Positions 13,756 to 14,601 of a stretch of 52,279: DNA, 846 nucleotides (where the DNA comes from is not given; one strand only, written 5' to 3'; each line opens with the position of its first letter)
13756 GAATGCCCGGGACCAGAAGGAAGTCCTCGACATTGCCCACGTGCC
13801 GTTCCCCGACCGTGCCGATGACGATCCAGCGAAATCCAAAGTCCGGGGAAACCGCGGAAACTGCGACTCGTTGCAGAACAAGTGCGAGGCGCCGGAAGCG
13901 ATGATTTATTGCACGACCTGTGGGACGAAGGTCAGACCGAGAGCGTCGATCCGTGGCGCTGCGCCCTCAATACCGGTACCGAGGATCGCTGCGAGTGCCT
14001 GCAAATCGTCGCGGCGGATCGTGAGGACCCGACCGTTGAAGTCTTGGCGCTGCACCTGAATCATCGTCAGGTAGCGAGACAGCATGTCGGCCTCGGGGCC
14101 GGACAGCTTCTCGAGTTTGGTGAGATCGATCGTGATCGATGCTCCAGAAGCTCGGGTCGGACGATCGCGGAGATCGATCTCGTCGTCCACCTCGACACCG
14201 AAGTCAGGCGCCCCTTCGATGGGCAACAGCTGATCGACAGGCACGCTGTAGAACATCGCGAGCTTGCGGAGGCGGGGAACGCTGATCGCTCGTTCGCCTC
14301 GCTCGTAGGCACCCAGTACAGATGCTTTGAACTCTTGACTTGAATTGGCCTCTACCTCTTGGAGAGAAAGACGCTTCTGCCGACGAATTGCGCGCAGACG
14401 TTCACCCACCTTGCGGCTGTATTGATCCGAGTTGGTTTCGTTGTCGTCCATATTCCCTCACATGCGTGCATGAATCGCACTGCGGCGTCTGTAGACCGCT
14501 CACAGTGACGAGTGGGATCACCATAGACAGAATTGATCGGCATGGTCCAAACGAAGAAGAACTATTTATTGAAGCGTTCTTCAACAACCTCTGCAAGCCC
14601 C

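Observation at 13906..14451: BldD orthologue with intact c-di-GMP signature next to the Tad pilus operon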

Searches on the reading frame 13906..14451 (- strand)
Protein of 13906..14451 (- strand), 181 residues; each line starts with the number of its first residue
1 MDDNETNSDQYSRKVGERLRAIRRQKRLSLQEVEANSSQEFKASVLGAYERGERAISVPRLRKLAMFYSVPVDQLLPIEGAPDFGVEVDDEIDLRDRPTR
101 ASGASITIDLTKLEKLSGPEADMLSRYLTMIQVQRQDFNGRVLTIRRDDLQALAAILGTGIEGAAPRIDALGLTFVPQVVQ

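Call 3: search_protein_families(library=pfam, proteins=[window:13906-14451:-], max_evalue=1)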
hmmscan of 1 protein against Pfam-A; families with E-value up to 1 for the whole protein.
window:13906-14451:- (181 aa): 4 families
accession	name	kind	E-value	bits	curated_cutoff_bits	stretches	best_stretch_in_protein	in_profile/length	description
PF21179.3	BldD-like_C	-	6e-19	68.1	27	1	106-158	2-54/70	DNA-binding protein BldD-like, C-terminal domain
PF13560.12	HTH_31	-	6.7e-08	33.2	27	1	16-74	3-60/64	Helix-turn-helix domain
PF01381.28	HTH_3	-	1.3e-07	32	23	1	19-75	1-55/55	Helix-turn-helix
PF12844.13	HTH_19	-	0.0094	16.3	30.2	1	16-75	1-58/64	Helix-turn-helix domain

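Call 4: search_protein_families(library=ncbifam, proteins=[window:13906-14451:-], max_evalue=1)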
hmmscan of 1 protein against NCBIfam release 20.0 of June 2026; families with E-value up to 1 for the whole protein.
window:13906-14451:- (181 aa): 6 families
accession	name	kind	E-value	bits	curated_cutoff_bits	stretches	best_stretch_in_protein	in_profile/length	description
NF050110.1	TransRegBldD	equivalog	6.6e-41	139.7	250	1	9-159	3-138/162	transcriptional regulator BldD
NF041951.1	phage_RstR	subfamily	5.4e-05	23.4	80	1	15-77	3-63/108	RstR family transcriptional repressor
NF006015.0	PRK08154.1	subfamily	7.9e-05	21.9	204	1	3-79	19-93/314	anaerobic benzoate catabolism transcriptional regulator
NF047948.1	male_kill_WMK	equivalog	8.2e-05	22.2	300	1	13-79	4-68/300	WO male-killing family protein Wmk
NF007408.0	PRK09943.1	equivalog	0.063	12.8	211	1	14-78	7-69/185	HTH-type transcriptional regulator PuuR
NF038139.1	Reg_Aceta_RamB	equivalog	0.14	10.7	700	1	15-70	3-56/465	acetate metabolism transcriptional regulator RamB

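Call 5: search_solved_structures(query=window:13906-14451:-, max_evalue=1, show_alignments=4)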
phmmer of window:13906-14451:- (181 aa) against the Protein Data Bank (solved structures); distinct sequences matched with E-value up to 1: 19.
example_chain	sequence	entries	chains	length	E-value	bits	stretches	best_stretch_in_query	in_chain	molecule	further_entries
2ewt_A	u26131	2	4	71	1.3e-17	67.5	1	8-77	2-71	putative DNA-binding protein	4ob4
2mc4_A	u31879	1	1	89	2.1e-08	37.6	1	106-157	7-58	DNA binding protein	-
4oaz_R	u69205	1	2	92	2.2e-08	37.5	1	106-157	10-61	Putative DNA-binding protein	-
5khd_R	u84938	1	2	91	3.9e-08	36.7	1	106-157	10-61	DNA-binding protein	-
4oay_A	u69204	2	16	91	7.4e-08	35.8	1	106-157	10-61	DNA-binding protein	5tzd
5tzf_J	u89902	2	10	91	5.3e-07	33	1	106-157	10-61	DNA-binding protein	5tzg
1y7y_A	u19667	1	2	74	0.0035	20.6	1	8-70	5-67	C.AhdI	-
2b5a_A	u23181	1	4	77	0.012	18.9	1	8-73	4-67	C.BclI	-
6jq1_A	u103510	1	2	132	0.029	17.6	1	14-87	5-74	Transcriptional regulator, XRE family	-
6rmq_A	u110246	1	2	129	0.037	17.2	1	14-91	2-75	HTH-type transcriptional regulator DdrOC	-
3e8t_A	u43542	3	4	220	0.039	17.2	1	74-125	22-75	Takeout-like protein 1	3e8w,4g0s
6rnx_A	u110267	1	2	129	0.05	16.8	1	14-90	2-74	HTH-type transcriptional regulator DdrOC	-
6rnz_A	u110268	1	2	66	0.074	16.3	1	14-76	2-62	HTH-type transcriptional regulator DdrOC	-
4yv6_A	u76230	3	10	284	0.28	14.4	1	13-76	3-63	Transcriptional regulator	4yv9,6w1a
5w4m_A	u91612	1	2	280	0.39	13.9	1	13-76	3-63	Transcriptional regulator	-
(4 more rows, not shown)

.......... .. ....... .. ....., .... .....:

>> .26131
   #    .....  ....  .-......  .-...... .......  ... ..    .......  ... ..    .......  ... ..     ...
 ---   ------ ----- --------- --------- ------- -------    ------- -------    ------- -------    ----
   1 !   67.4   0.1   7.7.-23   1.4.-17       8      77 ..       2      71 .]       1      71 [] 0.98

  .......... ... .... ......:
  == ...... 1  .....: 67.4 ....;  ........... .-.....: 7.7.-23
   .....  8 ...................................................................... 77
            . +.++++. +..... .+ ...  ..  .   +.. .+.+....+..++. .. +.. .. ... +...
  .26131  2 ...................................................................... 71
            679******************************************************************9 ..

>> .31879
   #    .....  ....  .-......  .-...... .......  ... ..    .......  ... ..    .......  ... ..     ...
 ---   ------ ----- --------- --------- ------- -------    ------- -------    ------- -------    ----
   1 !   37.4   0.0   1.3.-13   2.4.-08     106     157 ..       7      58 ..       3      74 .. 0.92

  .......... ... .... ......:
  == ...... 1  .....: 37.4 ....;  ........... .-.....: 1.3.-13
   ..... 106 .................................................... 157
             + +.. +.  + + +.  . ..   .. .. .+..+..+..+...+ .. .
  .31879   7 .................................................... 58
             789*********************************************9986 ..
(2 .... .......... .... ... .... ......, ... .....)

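Call 11: find_homologous_proteins(query=window:13906-14451:-, max_evalue=0.00001)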
Query window:13906-14451:- (181 aa): 7999 proteins with E <= 0.00001 among 8000 candidates; the best 120 are listed.
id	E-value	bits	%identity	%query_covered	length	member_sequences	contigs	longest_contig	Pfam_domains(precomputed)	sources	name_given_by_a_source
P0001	8.6e-120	414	71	89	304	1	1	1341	PF01381.29,PF21179.4,PF13560.13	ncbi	-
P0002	8.1e-104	363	96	99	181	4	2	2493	PF01381.29,PF21179.4,PF13560.13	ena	-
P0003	2.4e-103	361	94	100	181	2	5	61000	PF01381.29,PF21179.4,PF13560.13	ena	-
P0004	1.9e-101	355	94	99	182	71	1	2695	PF01381.29,PF21179.4,PF13560.13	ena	-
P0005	5.6e-99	347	93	98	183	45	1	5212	PF01381.29,PF21179.4,PF13560.13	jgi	jgi:transcriptional regulator with XRE-family HTH domain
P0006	1.8e-98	345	92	100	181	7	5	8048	PF01381.29,PF21179.4,PF13560.13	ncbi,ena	-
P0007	3.0e-97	341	91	98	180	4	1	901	PF01381.29,PF21179.4,PF13560.13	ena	-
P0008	6.0e-97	340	91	99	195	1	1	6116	PF01381.29,PF21179.4,PF13560.13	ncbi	-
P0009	3.0e-96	338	90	98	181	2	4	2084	PF01381.29,PF21179.4,PF13560.13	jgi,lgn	jgi:transcriptional regulator with XRE-family HTH domain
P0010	3.5e-96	338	89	98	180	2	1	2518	PF01381.29,PF21179.4,PF13560.13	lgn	-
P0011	3.8e-96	338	89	99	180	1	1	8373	PF01381.29,PF21179.4,PF13560.13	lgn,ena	-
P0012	6.1e-96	337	90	98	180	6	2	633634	PF01381.29,PF21179.4,PF13560.13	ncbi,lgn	-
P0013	1.0e-95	336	91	99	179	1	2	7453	PF01381.29,PF21179.4,PF13560.13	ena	-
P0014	5.4e-95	334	90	97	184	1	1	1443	PF01381.29,PF21179.4,PF13560.13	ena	-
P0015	1.5e-93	329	87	99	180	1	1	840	PF01381.29,PF21179.4,PF13560.13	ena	-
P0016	3.2e-93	328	88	99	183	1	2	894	PF01381.29,PF21179.4,PF13560.13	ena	-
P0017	1.2e-92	326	88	98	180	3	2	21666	PF01381.29,PF21179.4,PF13560.13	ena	-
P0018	5.9e-91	321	86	97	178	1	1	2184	PF01381.29,PF21179.4,PF13560.13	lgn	-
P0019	1.0e-88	313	86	96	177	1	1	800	PF01381.29,PF21179.4,PF13560.13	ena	-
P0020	1.3e-88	313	85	97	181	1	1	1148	PF01381.29,PF21179.4,PF13560.13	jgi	-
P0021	2.6e-84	299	82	98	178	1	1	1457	PF01381.29,PF21179.4,PF13560.13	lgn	-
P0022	1.4e-83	297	83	94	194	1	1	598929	PF01381.29,PF21179.4,PF13560.13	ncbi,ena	-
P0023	3.6e-82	292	83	96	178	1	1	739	PF01381.29,PF21179.4,PF13560.13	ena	-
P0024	4.0e-82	292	82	96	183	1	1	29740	PF01381.29,PF21179.4,PF13560.13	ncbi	-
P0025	1.9e-81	290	79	98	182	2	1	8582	PF01381.29,PF21179.4,PF13560.13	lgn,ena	-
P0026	2.5e-81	289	78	97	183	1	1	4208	PF01381.29,PF21179.4,PF13560.13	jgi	jgi:transcriptional regulator with XRE-family HTH domain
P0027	3.6e-81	289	81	94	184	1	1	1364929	PF01381.29,PF21179.4,PF13560.13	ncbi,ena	-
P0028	8.4e-80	284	78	98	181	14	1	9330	PF01381.29,PF21179.4,PF13560.13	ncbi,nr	ncbi:MAG: transcriptional regulator [Acidimicrobiales bacterium]|nr:transcriptional regulator [Acidi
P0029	3.7e-79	282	80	93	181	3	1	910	PF01381.29,PF21179.4,PF13560.13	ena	-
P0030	4.3e-79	282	77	96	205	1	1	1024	PF01381.29,PF21179.4,PF13560.13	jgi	jgi:transcriptional regulator with XRE-family HTH domain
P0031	4.7e-79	282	77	97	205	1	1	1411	PF01381.29,PF21179.4,PF13560.13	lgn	-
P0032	7.2e-79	281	78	96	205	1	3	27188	PF01381.29,PF21179.4,PF13560.13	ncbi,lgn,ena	-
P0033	8.6e-79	281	80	92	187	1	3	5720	PF01381.29,PF21179.4,PF13560.13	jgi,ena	jgi:transcriptional regulator with XRE-family HTH domain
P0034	1.7e-78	280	79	96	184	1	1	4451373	PF01381.29,PF21179.4,PF13560.13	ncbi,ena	-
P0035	1.9e-78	280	78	96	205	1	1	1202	PF01381.29,PF21179.4,PF13560.13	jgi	-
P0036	2.3e-78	280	78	92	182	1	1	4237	PF01381.29,PF21179.4,PF13560.13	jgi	jgi:transcriptional regulator with XRE-family HTH domain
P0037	2.8e-78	279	76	97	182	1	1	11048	PF01381.29,PF21179.4,PF13560.13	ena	-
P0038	3.7e-78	279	79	96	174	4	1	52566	PF01381.29,PF21179.4,PF13560.13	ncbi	-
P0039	3.9e-78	279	79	93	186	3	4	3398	PF01381.29,PF21179.4,PF13560.13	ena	-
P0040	6.7e-78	278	77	96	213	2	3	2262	PF01381.29,PF21179.4,PF13560.13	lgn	-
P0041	9.0e-78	278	80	92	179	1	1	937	PF01381.29,PF21179.4,PF13560.13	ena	-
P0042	1.1e-77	278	76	96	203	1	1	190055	PF01381.29,PF21179.4,PF13560.13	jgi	jgi:transcriptional regulator with XRE-family HTH domain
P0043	1.1e-77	278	77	96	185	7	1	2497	PF01381.29,PF21179.4,PF13560.13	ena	-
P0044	1.8e-77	277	76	96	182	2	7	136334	PF01381.29,PF21179.4,PF13560.13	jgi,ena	jgi:transcriptional regulator with XRE-family HTH domain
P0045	2.0e-77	277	76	96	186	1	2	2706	PF01381.29,PF21179.4,PF13560.13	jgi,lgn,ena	-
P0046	2.0e-77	277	76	97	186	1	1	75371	PF01381.29,PF21179.4,PF13560.13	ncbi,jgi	jgi:transcriptional regulator with XRE-family HTH domain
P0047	2.0e-77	277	79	92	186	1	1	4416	PF01381.29,PF21179.4,PF13560.13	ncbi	-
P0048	2.4e-77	276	75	97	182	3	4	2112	PF01381.29,PF21179.4,PF13560.13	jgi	jgi:transcriptional regulator with XRE-family HTH domain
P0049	3.7e-77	276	75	96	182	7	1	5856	PF01381.29,PF21179.4,PF13560.13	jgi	jgi:transcriptional regulator with XRE-family HTH domain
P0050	3.8e-77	276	78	94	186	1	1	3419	PF01381.29,PF21179.4,PF13560.13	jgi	jgi:transcriptional regulator with XRE-family HTH domain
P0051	4.3e-77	276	75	97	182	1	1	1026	PF01381.29,PF21179.4,PF13560.13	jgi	jgi:transcriptional regulator with XRE-family HTH domain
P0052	4.7e-77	275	79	92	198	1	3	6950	PF01381.29,PF21179.4,PF13560.13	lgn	-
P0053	5.4e-77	275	76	97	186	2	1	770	PF01381.29,PF21179.4,PF13560.13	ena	-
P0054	5.6e-77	275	79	92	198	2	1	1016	PF01381.29,PF21179.4,PF13560.13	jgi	jgi:transcriptional regulator with XRE-family HTH domain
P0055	6.3e-77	275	78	94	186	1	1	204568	PF01381.29,PF21179.4,PF13560.13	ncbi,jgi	jgi:transcriptional regulator with XRE-family HTH domain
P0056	7.4e-77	275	77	94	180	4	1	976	PF01381.29,PF21179.4,PF13560.13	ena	-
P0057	8.4e-77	275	79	92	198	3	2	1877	PF01381.29,PF21179.4,PF13560.13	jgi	jgi:transcriptional regulator with XRE-family HTH domain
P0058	1.1e-76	274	78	92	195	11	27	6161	PF01381.29,PF21179.4,PF13560.13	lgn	-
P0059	1.1e-76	274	75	96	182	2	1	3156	PF01381.29,PF21179.4,PF13560.13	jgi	jgi:transcriptional regulator with XRE-family HTH domain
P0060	1.6e-76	274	77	96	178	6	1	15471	PF01381.29,PF21179.4,PF13560.13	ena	-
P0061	2.2e-76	273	75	96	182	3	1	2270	PF01381.29,PF21179.4,PF13560.13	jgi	jgi:transcriptional regulator with XRE-family HTH domain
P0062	2.6e-76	273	76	96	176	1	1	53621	PF01381.29,PF21179.4,PF13560.13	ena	-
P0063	2.7e-76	273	78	92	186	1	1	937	PF01381.29,PF21179.4,PF13560.13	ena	-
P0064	2.9e-76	273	78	92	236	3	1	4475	PF01381.29,PF21179.4,PF13560.13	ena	-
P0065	3.2e-76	273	78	92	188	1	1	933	PF01381.29,PF21179.4,PF13560.13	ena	-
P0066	3.6e-76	273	76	94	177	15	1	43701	PF01381.29,PF21179.4,PF13560.13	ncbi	ncbi:MAG: transcriptional regulator [Actinomycetota bacterium]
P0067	4.1e-76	272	77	94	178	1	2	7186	PF01381.29,PF21179.4,PF13560.13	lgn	-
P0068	4.2e-76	272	79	96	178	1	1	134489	PF01381.29,PF21179.4,PF13560.13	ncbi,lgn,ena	-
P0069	5.8e-76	272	77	95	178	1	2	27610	PF01381.29,PF21179.4,PF13560.13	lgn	-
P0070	6.5e-76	272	77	92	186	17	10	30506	PF01381.29,PF21179.4,PF13560.13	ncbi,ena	-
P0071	6.5e-76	272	76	96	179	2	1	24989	PF01381.29,PF21179.4,PF13560.13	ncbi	ncbi:MAG: transcriptional regulator [Actinomycetota bacterium]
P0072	7.0e-76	272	76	96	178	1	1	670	PF01381.29,PF21179.4,PF13560.13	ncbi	-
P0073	7.5e-76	272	76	96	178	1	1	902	PF01381.29,PF21179.4,PF13560.13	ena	-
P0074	7.8e-76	272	75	96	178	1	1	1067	PF01381.29,PF21179.4,PF13560.13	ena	-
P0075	8.0e-76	271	74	96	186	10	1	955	PF01381.29,PF21179.4,PF13560.13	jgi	jgi:transcriptional regulator with XRE-family HTH domain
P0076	9.0e-76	271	77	94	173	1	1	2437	PF01381.29,PF21179.4,PF13560.13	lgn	-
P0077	9.2e-76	271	78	92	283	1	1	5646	PF05977.20,PF01381.29,PF21179.4,PF13560.13,PF07690.22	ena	-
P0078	1.0e-75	271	78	92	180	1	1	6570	PF01381.29,PF21179.4,PF13560.13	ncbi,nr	ncbi:MAG: helix-turn-helix domain-containing protein, partial [Actinobacteria bacterium]|nr:helix-tu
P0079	1.1e-75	271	77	92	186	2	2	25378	PF01381.29,PF21179.4,PF13560.13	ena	-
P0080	1.2e-75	271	77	95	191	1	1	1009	PF01381.29,PF21179.4,PF13560.13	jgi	jgi:transcriptional regulator with XRE-family HTH domain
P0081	1.2e-75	271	76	96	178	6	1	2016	PF01381.29,PF21179.4,PF13560.13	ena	-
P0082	1.3e-75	271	75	98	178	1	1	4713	PF01381.29,PF21179.4,PF13560.13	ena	-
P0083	1.3e-75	271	77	94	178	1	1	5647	PF01381.29,PF21179.4,PF13560.13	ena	-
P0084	1.5e-75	271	76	96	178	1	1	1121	PF01381.29,PF21179.4,PF13560.13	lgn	-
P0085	1.5e-75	271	76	94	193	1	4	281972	PF01381.29,PF21179.4,PF13560.13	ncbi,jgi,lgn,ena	-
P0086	1.6e-75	271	76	95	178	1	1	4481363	PF01381.29,PF21179.4,PF13560.13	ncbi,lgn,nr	ncbi:MAG: transcriptional regulator [Acidimicrobiales bacterium]|nr:transcriptional regulator [Acidi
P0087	1.7e-75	270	77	95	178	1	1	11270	PF01381.29,PF21179.4,PF13560.13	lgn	-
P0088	2.2e-75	270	76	94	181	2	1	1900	PF01381.29,PF21179.4,PF13560.13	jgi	jgi:transcriptional regulator with XRE-family HTH domain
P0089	2.3e-75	270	76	94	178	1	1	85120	PF01381.29,PF21179.4,PF13560.13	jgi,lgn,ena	-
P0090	2.7e-75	270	75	94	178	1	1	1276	PF01381.29,PF21179.4,PF13560.13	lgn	-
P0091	2.9e-75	270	78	93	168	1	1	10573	PF01381.29,PF21179.4,PF13560.13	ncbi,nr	ncbi:MAG: transcriptional regulator, partial [Acidimicrobiales bacterium]|nr:transcriptional regulat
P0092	3.4e-75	269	75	96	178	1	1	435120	PF01381.29,PF21179.4,PF13560.13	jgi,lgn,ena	-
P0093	3.5e-75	269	78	91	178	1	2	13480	PF01381.29,PF21179.4,PF13560.13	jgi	jgi:transcriptional regulator with XRE-family HTH domain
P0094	3.7e-75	269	75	96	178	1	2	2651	PF01381.29,PF21179.4,PF13560.13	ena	-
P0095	3.8e-75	269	72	97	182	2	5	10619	PF01381.29,PF21179.4,PF13560.13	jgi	jgi:transcriptional regulator with XRE-family HTH domain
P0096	3.8e-75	269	71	99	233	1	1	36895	PF01381.29,PF21179.4,PF13560.13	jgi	jgi:transcriptional regulator with XRE-family HTH domain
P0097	4.9e-75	269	76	95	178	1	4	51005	PF01381.29,PF21179.4,PF13560.13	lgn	-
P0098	5.2e-75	269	75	95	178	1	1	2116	PF01381.29,PF21179.4,PF13560.13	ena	-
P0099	6.0e-75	269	75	94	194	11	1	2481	PF01381.29,PF21179.4,PF13560.13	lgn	-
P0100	6.2e-75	269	74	96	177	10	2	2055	PF01381.29,PF21179.4,PF13560.13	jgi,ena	jgi:transcriptional regulator with XRE-family HTH domain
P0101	6.3e-75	269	75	96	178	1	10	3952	PF01381.29,PF21179.4,PF13560.13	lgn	-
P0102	6.6e-75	269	74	97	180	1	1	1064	PF01381.29,PF21179.4,PF13560.13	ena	-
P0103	7.2e-75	268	74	96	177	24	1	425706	PF01381.29,PF21179.4,PF13560.13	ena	-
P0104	1.0e-74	268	74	98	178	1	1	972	PF01381.29,PF21179.4,PF13560.13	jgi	jgi:transcriptional regulator with XRE-family HTH domain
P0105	1.1e-74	268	73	98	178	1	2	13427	PF01381.29,PF21179.4,PF13560.13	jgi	jgi:transcriptional regulator with XRE-family HTH domain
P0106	1.2e-74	268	76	94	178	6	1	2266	PF01381.29,PF21179.4,PF13560.13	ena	-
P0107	1.2e-74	268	74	98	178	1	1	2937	PF01381.29,PF21179.4,PF13560.13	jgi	jgi:transcriptional regulator with XRE-family HTH domain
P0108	1.4e-74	267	72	99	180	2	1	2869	PF01381.29,PF21179.4,PF13560.13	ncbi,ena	-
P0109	1.8e-74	267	75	97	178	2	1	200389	PF01381.29,PF21179.4,PF13560.13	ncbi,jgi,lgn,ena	-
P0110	1.8e-74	267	76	93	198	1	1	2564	PF01381.29,PF21179.4,PF13560.13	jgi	jgi:transcriptional regulator with XRE-family HTH domain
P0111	2.2e-74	267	75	96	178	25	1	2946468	PF01381.29,PF21179.4,PF13560.13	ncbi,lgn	ncbi:MAG: transcriptional regulator [Acidimicrobiales bacterium]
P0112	2.7e-74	267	74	94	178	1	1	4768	PF01381.29,PF21179.4,PF13560.13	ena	-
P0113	3.5e-74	266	72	98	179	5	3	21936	PF01381.29,PF21179.4,PF13560.13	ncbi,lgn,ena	-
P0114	3.6e-74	266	75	94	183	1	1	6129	PF01381.29,PF21179.4,PF13560.13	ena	-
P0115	3.8e-74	266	75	97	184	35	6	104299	PF01381.29,PF21179.4,PF13560.13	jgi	-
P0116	4.0e-74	266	73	98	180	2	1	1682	PF12844.14,PF01381.29,PF21179.4,PF13560.13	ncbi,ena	-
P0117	5.3e-74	266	74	97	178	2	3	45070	PF01381.29,PF21179.4,PF13560.13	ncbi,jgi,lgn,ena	jgi:transcriptional regulator with XRE-family HTH domain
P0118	5.6e-74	265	74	98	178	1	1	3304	PF01381.29,PF21179.4,PF13560.13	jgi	-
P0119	5.7e-74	265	74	94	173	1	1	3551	PF01381.29,PF21179.4,PF13560.13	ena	-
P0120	6.0e-74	265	75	93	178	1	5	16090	PF01381.29,PF21179.4,PF13560.13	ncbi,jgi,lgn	ncbi:MAG: transcriptional regulator with XRE-family HTH domain [Candidatus Aldehydirespiratoraceae b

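Call 13: find_related_loci(query=window:13906-14451:-, collection=genome_contigs, flank=10000)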
Query window:13906-14451:- (181 aa) in genome_contigs; peptide patterns used: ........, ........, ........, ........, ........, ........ (x = any residue, [..] = any of these).
600 stretches matched a pattern (row limit reached: there are more); 381 encode a relative of the query (tblastn E <= 1e-3); the best 80 are kept; 80 distinct loci.
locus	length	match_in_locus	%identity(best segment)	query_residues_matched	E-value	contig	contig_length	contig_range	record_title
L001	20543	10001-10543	96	1-181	4e-113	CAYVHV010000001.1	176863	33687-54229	MAG TPA_asm: uncultured Acidimicrobiales bacterium isolate SRP114822_co2_99 genome assembly, contig: NODE_22_length_1768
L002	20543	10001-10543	96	1-181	2e-112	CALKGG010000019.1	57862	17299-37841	MAG: uncultured Acidimicrobiales bacterium isolate R3_Bin_Bin_10_sub_1 genome assembly, contig: c_000000427537, whole ge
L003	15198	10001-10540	96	2-181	3e-111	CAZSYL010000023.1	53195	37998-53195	MAG TPA_asm: uncultured Acidimicrobiales bacterium isolate SRP114822_co2_87 genome assembly, contig: NODE_511_length_531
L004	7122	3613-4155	92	1-181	2e-106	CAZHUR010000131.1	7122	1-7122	MAG TPA_asm: uncultured Acidimicrobiales bacterium isolate SRP114822_co3_62 genome assembly, contig: NODE_1927_length_71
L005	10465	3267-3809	91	1-180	6e-105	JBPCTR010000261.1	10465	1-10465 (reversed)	MAG: Acidimicrobiales bacterium isolate MAG_seacave_88 S1Ck127_14824799, whole genome shotgun sequence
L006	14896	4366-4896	92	1-178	7e-104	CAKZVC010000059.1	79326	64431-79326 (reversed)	MAG: uncultured Acidimicrobiales bacterium isolate L4_Bin_MAXBIN__068_sub_1 genome assembly, contig: c_000001543830, who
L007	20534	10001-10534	91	1-177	1e-103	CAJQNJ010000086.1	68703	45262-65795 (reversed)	MAG: uncultured Acidimicrobiales bacterium isolate 10_20180412_Bin_METABAT_163_1 genome assembly, contig: c_000015447828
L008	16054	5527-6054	91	3-178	6e-103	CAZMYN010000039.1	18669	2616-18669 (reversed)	MAG TPA_asm: uncultured Acidimicrobiales bacterium isolate binchicken_co400_21 genome assembly, contig: NODE_257_length_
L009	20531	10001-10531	90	1-178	2e-102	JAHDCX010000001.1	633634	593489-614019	MAG: Acidimicrobiales bacterium isolate MAG-144 RZ_5, whole genome shotgun sequence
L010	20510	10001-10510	83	8-177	1e-89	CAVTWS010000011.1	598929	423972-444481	MAG: uncultured Acidobacteriota bacterium isolate MFD04651.bin.2.132 genome assembly, contig: contig_2970, whole genome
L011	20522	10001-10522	82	2-175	8e-89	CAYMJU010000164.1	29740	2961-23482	MAG TPA_asm: uncultured Acidimicrobiales bacterium isolate binchicken_co165_317 genome assembly, contig: k141_1977378, w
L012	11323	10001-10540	75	4-180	2e-82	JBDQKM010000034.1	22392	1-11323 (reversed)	MAG: Acidimicrobiales bacterium isolate SFB_27D_19FebDec_coas_23 k141_2522638_length_22392_cov_133.6272, whole genome sh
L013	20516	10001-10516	76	8-177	9e-82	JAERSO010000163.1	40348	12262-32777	MAG: Acidimicrobiaceae bacterium isolate BH8 c_000000009965, whole genome shotgun sequence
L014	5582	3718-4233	76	8-177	6e-82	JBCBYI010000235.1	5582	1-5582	MAG: Actinomycetota bacterium isolate J06656_3 NODE_235_length_5582_cov_5.026885, whole genome shotgun sequence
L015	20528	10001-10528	75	1-175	1e-80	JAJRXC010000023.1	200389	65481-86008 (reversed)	MAG: Actinomycetes bacterium isolate Dive96_bin3.113 k141_1317856, whole genome shotgun sequence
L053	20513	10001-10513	64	1-173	7e-66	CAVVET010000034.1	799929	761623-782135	MAG: uncultured Acidimicrobiales bacterium isolate MFD02242.bin.2.229 genome assembly, contig: contig_7809, whole genome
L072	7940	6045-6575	62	1-175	3e-63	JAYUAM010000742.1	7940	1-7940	MAG: Acidimicrobiia bacterium isolate GFS_6502 GFS_6502_741, whole genome shotgun sequence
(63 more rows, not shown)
